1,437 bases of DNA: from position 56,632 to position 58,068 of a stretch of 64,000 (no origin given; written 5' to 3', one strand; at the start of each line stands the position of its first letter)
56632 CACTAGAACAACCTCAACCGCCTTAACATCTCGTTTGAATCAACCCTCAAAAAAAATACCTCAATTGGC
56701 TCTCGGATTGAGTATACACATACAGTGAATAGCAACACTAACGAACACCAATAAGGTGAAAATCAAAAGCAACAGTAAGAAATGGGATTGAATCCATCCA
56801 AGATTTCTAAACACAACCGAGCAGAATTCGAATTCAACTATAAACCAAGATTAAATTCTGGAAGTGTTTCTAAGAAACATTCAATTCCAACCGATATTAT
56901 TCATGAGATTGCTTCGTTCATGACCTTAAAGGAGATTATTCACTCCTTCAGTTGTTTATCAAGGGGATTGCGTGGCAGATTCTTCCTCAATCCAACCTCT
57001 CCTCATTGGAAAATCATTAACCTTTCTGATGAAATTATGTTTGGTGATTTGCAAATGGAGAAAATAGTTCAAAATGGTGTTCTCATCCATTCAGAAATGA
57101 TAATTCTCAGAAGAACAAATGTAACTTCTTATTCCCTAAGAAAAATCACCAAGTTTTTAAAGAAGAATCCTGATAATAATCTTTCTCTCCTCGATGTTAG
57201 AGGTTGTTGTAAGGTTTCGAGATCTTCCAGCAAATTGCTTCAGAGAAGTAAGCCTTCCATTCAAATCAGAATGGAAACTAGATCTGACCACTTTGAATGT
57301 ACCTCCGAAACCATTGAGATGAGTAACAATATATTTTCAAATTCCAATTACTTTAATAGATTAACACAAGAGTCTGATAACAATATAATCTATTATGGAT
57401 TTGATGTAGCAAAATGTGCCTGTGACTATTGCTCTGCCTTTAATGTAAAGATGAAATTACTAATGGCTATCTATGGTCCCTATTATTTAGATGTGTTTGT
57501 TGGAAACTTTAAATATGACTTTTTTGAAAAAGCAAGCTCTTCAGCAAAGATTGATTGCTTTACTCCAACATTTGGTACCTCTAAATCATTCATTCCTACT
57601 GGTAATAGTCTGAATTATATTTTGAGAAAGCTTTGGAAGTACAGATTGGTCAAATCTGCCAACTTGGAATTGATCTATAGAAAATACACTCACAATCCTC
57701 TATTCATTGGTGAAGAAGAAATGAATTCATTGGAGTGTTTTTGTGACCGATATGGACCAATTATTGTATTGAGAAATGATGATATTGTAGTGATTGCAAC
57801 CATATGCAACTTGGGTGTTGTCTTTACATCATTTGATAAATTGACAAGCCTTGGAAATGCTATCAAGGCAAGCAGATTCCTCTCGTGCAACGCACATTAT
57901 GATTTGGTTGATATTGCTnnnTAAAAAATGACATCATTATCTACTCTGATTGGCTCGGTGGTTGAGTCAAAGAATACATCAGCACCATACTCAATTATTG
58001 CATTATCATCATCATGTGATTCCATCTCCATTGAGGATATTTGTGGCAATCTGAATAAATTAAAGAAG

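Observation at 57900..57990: F-box ORF and coiled-coil ORF are in the same frame, separated only by TAATAA plus 3 nt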

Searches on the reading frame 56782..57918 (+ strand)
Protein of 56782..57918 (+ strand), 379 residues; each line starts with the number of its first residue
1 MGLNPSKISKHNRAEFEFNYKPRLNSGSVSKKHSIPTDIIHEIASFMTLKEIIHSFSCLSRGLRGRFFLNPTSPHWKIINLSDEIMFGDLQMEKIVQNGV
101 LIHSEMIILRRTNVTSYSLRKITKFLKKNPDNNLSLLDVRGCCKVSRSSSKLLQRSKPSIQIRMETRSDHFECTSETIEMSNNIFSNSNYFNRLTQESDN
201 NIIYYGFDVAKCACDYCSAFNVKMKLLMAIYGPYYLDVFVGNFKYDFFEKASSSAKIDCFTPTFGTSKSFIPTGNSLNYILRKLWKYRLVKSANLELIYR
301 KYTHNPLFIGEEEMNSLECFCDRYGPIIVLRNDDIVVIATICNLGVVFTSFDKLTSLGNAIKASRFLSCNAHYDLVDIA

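Call 5: search_protein_families(library=pfam, proteins=[window:56782-57918:+], max_evalue=0.1)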
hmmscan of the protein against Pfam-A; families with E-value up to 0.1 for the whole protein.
window:56782-57918:+ (379 aa): 2 families
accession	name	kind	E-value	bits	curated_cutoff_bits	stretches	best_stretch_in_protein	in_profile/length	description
PF00646.38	F-box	-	0.00011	22.4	20.5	1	34-64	3-32/43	F-box domain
PF09372.15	PRANC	-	0.098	13.4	25.8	0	160-205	41-86/97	PRANC domain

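Call 7: find_encoding_contigs(protein=window:56782-57918:+, flank=6000, max_places=6)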
Protein window:56782-57918:+ (379 aa): no gene with exactly this product is on record in the collection.

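Call 9: find_homologous_proteins(query=window:56782-57918:+)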
Query window:56782-57918:+ (379 aa): 1 proteins with E <= 0.001 among 1717 candidates.
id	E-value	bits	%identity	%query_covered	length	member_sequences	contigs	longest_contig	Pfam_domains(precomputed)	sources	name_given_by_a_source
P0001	3.3e-253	857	100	100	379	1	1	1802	-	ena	-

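Call 11: find_encoding_contigs(protein=P0001, flank=10000)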
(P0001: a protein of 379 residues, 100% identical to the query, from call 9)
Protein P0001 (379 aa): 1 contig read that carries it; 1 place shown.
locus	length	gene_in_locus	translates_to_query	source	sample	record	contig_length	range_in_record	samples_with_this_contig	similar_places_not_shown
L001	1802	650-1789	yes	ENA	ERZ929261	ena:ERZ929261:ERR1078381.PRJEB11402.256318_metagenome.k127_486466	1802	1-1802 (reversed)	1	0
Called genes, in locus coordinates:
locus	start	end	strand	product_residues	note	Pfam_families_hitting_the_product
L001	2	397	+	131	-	?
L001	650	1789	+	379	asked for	-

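Call 13: list_cluster_members(proteins=[P0001, P0002])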
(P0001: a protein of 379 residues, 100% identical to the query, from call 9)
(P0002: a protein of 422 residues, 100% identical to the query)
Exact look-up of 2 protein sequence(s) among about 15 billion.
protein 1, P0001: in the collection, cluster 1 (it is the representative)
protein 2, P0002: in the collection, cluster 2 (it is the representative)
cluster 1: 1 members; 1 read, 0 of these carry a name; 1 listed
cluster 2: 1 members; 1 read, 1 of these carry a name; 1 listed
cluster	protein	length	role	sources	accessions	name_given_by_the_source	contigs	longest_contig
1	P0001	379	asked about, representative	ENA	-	-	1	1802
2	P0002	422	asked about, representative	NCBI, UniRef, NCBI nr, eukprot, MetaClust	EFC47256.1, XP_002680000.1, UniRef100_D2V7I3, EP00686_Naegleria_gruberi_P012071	predicted protein [Naegleria gruberi] | Predicted protein n=1 Tax=Naegleria gruberi TaxID=5762 RepID=D2V7I3_NAEGR | uncharacterized protein NAEGRDRAFT_47296 [Naegleria gruberi]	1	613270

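Call 16: find_related_loci(query=window:56782-57918:+, collection=metagenome_contigs, flank=6000)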
Query window:56782-57918:+ (379 aa) in metagenome_contigs; peptide patterns used: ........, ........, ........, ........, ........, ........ (x = any residue, [..] = any of these).
113 stretches matched a pattern, but none encodes a relative of the query by tblastn (E <= 1e-3).

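Call 33: predict_structure(protein=window:56782-57918:+)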
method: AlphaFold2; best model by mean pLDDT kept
length: 379 residues; sequences in the alignment: 1
mean_pLDDT: 29.5   pTM: 0.19
mean pLDDT of the five models: 29.5, 26.0, 25.7, 25.4, 22.6
residues with pLDDT >= 90: 0; 70-90: 0; 50-70: 0; < 50: 379
segments of 3 or more residues with pLDDT < 50: 1-379
pLDDT, mean of each block of 10 residues (from residue 1): 37 35 31 27 29 31 26 30 26 32 35 39 43 33 22 23 23 23 25 25 26 28 29 25 27 26 24 32 35 28 28 32 34 34 32 33 26 26
secondary structure, 60 per line:
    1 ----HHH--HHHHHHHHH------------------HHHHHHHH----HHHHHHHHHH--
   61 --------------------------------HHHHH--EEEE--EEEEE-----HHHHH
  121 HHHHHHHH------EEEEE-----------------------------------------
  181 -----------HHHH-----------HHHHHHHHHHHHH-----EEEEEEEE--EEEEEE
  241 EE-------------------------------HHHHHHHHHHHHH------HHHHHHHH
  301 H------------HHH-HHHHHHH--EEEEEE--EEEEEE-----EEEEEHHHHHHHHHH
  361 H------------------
elements in order: H10-18 H37-44 H49-58 H93-97 E100-103 E106-110 H116-128 E135-139 H192-195 H207-219 E225-232 E235-242 H274-286 H293-301 H318-324 E327-332 E335-340 E346-350 H351-361

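Call 36: search_protein_representatives(protein=window:56782-57918:+)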
Query: 379 residues. Proteins with E-value up to 0.001 (for the whole library): 4; up to 1e-10: 4; up to 1e-30: 2. The best 4 are listed.
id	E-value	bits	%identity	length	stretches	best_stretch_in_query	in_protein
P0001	1.0e-253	857.1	100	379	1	1-379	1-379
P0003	2.7e-37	145.1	30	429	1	34-378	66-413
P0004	4.2e-29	118.2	32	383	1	25-374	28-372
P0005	5.5e-26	107.9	29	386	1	31-372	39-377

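Call 38: list_cluster_members(proteins=[P0003, P0004, P0005])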
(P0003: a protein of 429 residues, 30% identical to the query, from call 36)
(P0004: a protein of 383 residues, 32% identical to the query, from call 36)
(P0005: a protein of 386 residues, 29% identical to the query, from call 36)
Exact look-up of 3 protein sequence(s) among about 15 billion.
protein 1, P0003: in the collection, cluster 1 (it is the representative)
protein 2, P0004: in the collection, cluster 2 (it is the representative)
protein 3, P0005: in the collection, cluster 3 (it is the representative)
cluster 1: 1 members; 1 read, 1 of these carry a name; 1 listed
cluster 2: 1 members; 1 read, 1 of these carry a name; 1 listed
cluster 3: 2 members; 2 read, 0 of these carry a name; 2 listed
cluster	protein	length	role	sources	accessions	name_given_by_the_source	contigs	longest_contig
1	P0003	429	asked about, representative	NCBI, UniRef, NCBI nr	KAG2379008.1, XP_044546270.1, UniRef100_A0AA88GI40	hypothetical protein C9374_007646 [Naegleria lovaniensis] | Uncharacterized protein n=1 Tax=Naegleria lovaniensis TaxID=51637 RepID=A0AA88GI40_NAELO | uncharacterized protein C9374_007646 [Naegleria lovaniensis]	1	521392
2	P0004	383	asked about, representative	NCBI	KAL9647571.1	hypothetical protein ABK040_006927 [Willaertia magna]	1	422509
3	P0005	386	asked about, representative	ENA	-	-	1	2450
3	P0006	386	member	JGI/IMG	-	-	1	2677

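Call 39: find_encoding_contigs(protein=P0003, flank=8000, max_places=3)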
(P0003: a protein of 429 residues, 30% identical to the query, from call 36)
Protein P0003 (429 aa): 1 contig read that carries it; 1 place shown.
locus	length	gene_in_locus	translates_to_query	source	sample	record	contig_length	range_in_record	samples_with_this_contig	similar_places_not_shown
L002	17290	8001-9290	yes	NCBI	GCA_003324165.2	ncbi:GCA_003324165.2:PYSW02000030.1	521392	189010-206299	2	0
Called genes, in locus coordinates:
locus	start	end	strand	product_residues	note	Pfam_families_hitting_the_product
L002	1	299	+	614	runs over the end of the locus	PF01743:PolyA_pol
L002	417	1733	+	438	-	-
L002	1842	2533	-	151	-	PF00179:UQ_con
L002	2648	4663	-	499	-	PF07690:MFS_1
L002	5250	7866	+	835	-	PF00646:F-box, PF12937:F-box-like, PF00071:Ras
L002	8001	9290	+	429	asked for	-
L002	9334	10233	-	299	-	PF03372:Exo_endo_phos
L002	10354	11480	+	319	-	PF02146:SIR2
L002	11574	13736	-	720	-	PF03235:GmrSD_N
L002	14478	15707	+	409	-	-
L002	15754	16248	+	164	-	PF00172:Zn_clus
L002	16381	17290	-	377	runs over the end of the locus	PF05914:RIB43A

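Call 40: find_encoding_contigs(protein=P0004, flank=8000, max_places=3)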
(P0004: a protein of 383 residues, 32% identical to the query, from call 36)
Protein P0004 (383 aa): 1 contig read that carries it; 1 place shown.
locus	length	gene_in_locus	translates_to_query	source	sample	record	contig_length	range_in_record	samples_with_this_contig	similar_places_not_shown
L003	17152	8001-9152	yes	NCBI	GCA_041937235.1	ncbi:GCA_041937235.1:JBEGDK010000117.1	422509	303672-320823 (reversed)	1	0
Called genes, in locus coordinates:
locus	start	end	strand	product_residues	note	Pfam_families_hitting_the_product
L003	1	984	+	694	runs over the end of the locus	PF08376:NIT, PF00211:Guanylate_cyc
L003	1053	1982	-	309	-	PF00782:DSPc (weak), PF13350:Y_phosphatase3 (weak)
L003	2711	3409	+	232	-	-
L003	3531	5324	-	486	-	PF07690:MFS_1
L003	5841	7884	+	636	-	PF00646:F-box (weak), PF12937:F-box-like (weak), PF00071:Ras, PF08477:Roc (weak)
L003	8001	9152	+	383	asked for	-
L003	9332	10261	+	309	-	PF00025:Arf (weak), PF00071:Ras, PF08477:Roc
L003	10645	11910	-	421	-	PF00022:Actin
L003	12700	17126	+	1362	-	PF16209:PhoLip_ATPase_N, PF00122:E1-E2_ATPase (weak), PF00702:Hydrolase (faint), PF13246:Cation_ATPase, PF16212:PhoLip_ATPase_C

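Call 41: find_encoding_contigs(protein=P0006, flank=8000, max_places=3)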
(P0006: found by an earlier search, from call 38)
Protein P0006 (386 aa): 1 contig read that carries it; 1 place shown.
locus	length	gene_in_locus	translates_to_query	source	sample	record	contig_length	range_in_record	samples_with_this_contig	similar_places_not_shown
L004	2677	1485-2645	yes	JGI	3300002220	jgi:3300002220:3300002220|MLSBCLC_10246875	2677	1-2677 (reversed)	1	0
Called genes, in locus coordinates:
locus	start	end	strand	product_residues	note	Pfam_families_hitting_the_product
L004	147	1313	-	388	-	PF10340:Say1_Mug180, PF07859:Abhydrolase_3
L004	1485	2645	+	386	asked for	-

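Call 47: search_protein_families(library=pfam, proteins=[L002:14478-15704:+, P0003, P0004, P0005], max_evalue=0.05)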
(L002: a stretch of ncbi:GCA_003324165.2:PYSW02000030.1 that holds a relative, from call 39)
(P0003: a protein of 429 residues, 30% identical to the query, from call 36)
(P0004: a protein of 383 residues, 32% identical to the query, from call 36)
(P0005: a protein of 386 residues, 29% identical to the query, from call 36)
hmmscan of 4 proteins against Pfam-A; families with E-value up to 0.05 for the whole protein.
L002:14478-15704:+ (409 aa): 0 families

P0003 (429 aa): 0 families

P0004 (383 aa): 0 families

P0005 (386 aa): 0 families

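Call 50: find_homologous_proteins(query=P0003)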
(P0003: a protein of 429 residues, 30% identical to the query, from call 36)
Query P0003 (429 aa): 2 proteins with E <= 0.001 among 2381 candidates.
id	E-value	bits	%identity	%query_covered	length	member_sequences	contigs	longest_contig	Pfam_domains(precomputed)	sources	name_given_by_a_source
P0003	1.8e-297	1004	100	100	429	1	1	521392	-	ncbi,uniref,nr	ncbi:hypothetical protein C9374_007646 [Naegleria lovaniensis]|uniref:Uncharacterized protein n=1 Ta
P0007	8.9e-212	722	75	98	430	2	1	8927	-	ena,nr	nr:unnamed protein product [Naegleria fowleri]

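Call 51: find_encoding_contigs(protein=P0007, flank=10000, max_places=4)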
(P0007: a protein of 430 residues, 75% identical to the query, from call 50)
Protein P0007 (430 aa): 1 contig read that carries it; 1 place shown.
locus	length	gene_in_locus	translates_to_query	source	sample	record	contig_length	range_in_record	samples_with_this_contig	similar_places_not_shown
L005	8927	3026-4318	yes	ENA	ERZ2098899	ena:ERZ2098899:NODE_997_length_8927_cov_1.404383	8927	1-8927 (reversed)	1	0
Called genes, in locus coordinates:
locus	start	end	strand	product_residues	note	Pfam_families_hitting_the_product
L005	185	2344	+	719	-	PF00646:F-box, PF12937:F-box-like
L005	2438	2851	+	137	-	-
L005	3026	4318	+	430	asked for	-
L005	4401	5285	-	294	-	PF03372:Exo_endo_phos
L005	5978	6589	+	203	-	PF02146:SIR2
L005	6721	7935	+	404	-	-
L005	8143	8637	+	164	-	PF00172:Zn_clus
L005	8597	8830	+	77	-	-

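Call 60: search_solved_structures(query=A2, max_evalue=1)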
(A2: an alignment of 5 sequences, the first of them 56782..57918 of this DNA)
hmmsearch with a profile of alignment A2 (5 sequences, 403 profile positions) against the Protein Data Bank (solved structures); distinct sequences matched with E-value up to 1: 2.
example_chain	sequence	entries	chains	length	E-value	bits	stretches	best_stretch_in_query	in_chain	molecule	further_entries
7n3y_A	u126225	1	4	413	0.55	12.5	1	85-151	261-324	DNA-(apurinic or apyrimidinic site) endonuclease 2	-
7n3z_A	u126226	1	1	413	0.55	12.5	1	85-151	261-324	DNA-(apurinic or apyrimidinic site) endonuclease 2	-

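Call 65: search_protein_families(library=pfam, alignment_id=A2, max_evalue=5)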
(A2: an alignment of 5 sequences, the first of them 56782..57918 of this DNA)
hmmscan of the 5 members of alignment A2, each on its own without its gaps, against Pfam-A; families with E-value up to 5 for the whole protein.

A. member 1, window:56782-57918:+ (379 aa): 2 families
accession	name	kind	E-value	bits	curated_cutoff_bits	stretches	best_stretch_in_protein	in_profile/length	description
PF00646.38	F-box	-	0.00011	22.4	20.5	1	34-64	3-32/43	F-box domain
PF09372.15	PRANC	-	0.098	13.4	25.8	1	160-205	41-86/97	PRANC domain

B. families by the number of members that match (of 5 scanned): 4 families
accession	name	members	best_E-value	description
PF00646.38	F-box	1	0.00011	F-box domain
PF10375.14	GRAB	1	0.056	GRAB domain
PF09372.15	PRANC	1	0.098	PRANC domain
PF13690.11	CheX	1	0.16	Chemotaxis phosphatase CheX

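Call 68: predict_structure(alignment_id=A2)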
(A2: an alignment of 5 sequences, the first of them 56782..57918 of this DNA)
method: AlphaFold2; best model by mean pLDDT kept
length: 379 residues; sequences in the alignment: 5
mean_pLDDT: 66.2   pTM: 0.50
mean pLDDT of the five models: 66.2, 64.4, 63.7, 62.9, 60.0
residues with pLDDT >= 90: 29; 70-90: 162; 50-70: 104; < 50: 84
segments of 3 or more residues with pLDDT < 50: 1-33, 168-215
pLDDT, mean of each block of 10 residues (from residue 1): 27 28 29 56 71 60 58 78 70 83 87 74 87 86 61 79 62 35 32 34 33 53 65 72 62 54 67 82 82 89 77 89 90 90 81 85 85 62
secondary structure, 60 per line:
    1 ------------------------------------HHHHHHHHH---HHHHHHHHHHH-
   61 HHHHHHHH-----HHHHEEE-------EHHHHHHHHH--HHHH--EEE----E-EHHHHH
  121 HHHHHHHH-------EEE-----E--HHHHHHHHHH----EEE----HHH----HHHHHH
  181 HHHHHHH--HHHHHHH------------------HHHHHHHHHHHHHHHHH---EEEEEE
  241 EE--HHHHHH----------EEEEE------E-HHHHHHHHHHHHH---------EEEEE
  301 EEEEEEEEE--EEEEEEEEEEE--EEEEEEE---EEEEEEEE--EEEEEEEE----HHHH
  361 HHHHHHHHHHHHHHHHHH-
elements in order: H37-45 H49-59 H61-68 H74-77 E78-80 H89-97 H100-103 E106-108 H116-128 E136-138 H147-156 E161-163 H175-187 H190-196 H215-231 E235-242 H245-250 E261-265 H274-286 E296-309 E312-322 E325-331 E335-342 E345-352 H357-378
